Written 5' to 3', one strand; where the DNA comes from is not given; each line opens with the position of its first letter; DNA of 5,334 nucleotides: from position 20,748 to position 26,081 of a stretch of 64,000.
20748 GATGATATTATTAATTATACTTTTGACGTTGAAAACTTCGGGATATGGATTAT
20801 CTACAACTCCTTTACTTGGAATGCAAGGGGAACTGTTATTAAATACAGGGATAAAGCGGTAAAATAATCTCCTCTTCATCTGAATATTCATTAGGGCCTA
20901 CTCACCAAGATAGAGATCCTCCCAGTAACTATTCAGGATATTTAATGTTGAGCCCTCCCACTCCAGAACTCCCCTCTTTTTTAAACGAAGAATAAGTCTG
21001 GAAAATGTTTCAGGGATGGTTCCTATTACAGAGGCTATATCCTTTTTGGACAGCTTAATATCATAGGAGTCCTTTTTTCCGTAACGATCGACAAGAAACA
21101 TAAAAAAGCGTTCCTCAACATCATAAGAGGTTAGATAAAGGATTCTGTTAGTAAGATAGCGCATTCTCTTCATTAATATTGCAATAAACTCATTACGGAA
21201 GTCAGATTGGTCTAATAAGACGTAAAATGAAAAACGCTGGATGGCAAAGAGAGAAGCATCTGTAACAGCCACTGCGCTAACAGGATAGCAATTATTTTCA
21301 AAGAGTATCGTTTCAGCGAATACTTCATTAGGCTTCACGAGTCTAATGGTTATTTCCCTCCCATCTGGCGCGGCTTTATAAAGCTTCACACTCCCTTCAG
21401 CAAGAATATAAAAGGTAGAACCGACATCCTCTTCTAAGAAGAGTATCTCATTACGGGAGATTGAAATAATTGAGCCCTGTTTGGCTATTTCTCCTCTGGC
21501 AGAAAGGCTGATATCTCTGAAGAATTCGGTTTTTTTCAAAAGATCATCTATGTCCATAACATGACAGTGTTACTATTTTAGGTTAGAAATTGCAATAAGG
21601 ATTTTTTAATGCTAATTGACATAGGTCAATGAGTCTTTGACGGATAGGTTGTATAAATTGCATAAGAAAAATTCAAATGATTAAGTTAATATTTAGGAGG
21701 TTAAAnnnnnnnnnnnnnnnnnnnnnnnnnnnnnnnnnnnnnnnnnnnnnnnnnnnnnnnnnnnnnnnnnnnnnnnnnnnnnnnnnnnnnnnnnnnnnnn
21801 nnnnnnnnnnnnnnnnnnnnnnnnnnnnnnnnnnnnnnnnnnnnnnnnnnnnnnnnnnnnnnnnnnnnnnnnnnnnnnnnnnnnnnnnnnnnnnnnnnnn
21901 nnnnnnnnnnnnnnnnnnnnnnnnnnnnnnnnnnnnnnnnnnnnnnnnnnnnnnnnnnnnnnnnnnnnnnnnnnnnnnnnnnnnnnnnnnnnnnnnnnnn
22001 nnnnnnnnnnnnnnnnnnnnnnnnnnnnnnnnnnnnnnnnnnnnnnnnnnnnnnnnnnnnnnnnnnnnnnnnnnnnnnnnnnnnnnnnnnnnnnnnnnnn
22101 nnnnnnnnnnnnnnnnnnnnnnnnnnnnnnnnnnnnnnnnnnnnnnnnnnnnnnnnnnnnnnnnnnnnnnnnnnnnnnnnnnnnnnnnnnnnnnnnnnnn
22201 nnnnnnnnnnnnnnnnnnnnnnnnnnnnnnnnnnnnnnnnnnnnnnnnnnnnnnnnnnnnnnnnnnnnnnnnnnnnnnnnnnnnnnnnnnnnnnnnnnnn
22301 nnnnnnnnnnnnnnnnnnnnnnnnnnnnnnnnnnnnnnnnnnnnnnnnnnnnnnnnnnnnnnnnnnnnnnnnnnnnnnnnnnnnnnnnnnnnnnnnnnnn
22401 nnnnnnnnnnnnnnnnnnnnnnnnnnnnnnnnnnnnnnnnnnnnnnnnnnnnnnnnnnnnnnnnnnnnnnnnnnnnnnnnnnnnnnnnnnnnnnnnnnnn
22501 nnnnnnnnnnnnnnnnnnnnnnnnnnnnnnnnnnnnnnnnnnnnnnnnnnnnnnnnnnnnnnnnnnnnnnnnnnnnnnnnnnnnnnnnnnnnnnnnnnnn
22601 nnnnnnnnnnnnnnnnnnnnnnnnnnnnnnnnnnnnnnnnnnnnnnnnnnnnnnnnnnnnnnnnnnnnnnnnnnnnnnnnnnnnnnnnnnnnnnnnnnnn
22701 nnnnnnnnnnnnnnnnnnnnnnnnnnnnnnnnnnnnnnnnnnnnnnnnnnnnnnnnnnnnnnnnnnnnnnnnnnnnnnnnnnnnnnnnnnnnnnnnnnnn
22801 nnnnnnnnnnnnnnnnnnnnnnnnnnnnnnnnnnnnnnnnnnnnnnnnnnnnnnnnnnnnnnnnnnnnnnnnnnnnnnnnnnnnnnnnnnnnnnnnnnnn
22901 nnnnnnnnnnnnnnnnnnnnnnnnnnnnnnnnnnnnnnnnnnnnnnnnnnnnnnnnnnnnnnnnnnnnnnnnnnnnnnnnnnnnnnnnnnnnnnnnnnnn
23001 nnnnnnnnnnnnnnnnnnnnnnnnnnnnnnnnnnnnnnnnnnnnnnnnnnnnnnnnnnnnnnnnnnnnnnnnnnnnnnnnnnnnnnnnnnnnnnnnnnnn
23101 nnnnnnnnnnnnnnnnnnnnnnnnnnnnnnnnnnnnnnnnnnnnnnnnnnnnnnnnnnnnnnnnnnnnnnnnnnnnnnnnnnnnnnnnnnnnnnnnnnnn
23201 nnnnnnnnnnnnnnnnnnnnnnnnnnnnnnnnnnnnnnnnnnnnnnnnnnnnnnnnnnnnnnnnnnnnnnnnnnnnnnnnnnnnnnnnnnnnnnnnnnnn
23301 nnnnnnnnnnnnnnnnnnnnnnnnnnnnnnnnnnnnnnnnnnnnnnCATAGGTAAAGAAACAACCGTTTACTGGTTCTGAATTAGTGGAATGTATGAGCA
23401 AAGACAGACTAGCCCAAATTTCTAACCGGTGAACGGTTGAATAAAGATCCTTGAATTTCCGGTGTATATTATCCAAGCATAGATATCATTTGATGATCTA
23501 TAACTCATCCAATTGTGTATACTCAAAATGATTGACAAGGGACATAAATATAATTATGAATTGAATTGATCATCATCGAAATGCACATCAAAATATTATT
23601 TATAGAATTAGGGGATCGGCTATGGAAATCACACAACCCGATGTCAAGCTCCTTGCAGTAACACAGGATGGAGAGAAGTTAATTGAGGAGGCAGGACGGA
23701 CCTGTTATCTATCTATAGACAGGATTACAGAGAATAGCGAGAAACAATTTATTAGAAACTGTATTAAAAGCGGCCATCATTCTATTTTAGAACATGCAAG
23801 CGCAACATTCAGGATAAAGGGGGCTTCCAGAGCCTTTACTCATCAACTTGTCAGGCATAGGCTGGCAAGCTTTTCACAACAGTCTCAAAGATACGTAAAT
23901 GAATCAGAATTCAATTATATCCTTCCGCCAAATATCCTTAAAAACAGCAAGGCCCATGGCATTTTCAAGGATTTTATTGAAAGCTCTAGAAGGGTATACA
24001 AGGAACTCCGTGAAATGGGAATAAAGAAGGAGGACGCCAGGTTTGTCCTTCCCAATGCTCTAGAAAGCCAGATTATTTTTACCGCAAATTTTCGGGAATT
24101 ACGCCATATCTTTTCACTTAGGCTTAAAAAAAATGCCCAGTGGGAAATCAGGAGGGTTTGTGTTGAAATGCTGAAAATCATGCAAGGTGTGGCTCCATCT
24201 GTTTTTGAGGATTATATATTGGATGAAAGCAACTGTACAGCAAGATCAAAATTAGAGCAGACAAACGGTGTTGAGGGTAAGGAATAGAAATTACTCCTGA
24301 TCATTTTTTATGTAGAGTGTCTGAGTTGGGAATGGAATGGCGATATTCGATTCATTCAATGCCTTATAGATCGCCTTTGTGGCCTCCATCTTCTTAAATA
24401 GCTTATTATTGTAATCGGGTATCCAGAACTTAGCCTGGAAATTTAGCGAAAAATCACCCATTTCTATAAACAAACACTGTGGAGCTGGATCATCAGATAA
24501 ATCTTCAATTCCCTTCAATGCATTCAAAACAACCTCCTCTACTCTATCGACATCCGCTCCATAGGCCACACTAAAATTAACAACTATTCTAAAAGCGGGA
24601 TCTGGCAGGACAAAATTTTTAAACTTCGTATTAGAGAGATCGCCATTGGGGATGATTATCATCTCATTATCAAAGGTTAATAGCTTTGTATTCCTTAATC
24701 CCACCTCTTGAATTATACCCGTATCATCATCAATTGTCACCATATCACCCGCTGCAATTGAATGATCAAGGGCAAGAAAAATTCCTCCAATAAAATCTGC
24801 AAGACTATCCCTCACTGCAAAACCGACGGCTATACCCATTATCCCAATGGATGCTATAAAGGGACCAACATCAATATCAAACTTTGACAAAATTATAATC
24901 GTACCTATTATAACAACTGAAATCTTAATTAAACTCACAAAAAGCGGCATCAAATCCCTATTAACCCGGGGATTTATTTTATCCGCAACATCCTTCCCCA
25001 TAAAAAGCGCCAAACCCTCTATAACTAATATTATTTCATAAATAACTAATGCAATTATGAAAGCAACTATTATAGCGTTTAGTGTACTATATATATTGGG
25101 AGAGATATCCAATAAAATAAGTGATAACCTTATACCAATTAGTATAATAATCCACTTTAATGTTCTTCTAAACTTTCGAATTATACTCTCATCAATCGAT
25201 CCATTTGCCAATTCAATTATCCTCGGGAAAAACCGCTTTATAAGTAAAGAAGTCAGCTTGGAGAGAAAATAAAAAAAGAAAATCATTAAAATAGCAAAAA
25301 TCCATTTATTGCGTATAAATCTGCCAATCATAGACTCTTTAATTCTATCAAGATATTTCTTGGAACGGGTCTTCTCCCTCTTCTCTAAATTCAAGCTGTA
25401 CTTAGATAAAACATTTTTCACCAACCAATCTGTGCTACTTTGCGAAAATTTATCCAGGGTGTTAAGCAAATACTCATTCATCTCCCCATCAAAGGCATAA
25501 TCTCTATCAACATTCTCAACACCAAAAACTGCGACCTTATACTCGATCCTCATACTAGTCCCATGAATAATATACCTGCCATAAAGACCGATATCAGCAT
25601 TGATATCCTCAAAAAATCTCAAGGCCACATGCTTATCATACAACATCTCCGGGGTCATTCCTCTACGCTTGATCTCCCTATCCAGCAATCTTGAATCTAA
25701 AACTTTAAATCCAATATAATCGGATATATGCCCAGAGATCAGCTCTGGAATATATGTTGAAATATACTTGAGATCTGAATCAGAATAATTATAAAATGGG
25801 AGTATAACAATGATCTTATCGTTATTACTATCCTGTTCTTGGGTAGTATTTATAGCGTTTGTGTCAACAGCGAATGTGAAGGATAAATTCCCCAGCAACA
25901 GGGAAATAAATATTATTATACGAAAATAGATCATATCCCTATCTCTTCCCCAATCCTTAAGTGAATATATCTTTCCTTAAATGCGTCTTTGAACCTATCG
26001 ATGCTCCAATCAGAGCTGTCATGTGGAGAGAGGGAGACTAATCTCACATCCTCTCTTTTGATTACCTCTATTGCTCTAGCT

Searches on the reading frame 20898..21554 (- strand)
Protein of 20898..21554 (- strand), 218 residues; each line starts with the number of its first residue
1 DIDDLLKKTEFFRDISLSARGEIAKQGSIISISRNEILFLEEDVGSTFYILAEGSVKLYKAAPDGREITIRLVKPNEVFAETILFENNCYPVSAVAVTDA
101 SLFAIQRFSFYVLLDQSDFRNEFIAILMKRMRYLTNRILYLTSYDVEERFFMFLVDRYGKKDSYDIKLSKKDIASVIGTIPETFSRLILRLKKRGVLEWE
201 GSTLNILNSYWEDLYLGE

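Call 29: search_protein_families(library=pfam, proteins=[window:20898-21554:-], max_evalue=0.00001)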
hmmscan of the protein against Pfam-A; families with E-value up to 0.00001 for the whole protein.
window:20898-21554:- (218 aa): 2 families
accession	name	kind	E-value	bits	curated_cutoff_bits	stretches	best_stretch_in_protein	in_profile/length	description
PF00027.35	cNMP_binding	-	1.9e-20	73.1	27.5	1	31-116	3-88/89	Cyclic nucleotide-binding domain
PF13545.12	HTH_Crp_2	-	1.6e-09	38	27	1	150-208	3-63/70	Crp-like helix-turn-helix domain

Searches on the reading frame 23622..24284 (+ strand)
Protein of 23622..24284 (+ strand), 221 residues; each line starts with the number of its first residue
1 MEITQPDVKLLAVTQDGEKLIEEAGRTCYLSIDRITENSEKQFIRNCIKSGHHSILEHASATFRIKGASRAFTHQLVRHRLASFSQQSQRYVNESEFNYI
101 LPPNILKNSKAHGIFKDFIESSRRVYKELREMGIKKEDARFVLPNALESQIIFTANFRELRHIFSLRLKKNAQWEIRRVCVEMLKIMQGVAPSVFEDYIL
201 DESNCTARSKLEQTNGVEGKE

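Call 29: search_protein_families(library=pfam, proteins=[window:23622-24284:+], max_evalue=0.00001)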
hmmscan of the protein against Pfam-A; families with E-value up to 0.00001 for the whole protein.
window:23622-24284:+ (221 aa): 1 family
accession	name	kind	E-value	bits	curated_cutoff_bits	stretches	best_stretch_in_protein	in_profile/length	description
PF02511.20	Thy1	-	7.8e-68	228.5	24.8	1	9-193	1-191/191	Thymidylate synthase complementing protein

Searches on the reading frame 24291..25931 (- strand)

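Call 29: search_protein_families(library=pfam, proteins=[window:24291-25931:-], max_evalue=0.00001)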
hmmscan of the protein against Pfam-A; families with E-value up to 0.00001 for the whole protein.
window:24291-25931:- (546 aa): 3 families
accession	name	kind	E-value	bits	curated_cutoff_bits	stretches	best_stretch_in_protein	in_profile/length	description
PF00924.24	MS_channel_2nd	-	1.2e-17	64.2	20.2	1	375-440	1-66/68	Mechanosensitive ion channel, beta-domain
PF21082.3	MS_channel_3rd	-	1.8e-09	38.4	21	1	449-532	1-88/88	Mechanosensitive ion channel MscS, C-terminal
PF21088.3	MS_channel_1st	-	3.3e-07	30.6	23.1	1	334-373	2-41/42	Mechanosensitive ion channel, transmembrane helices 2/3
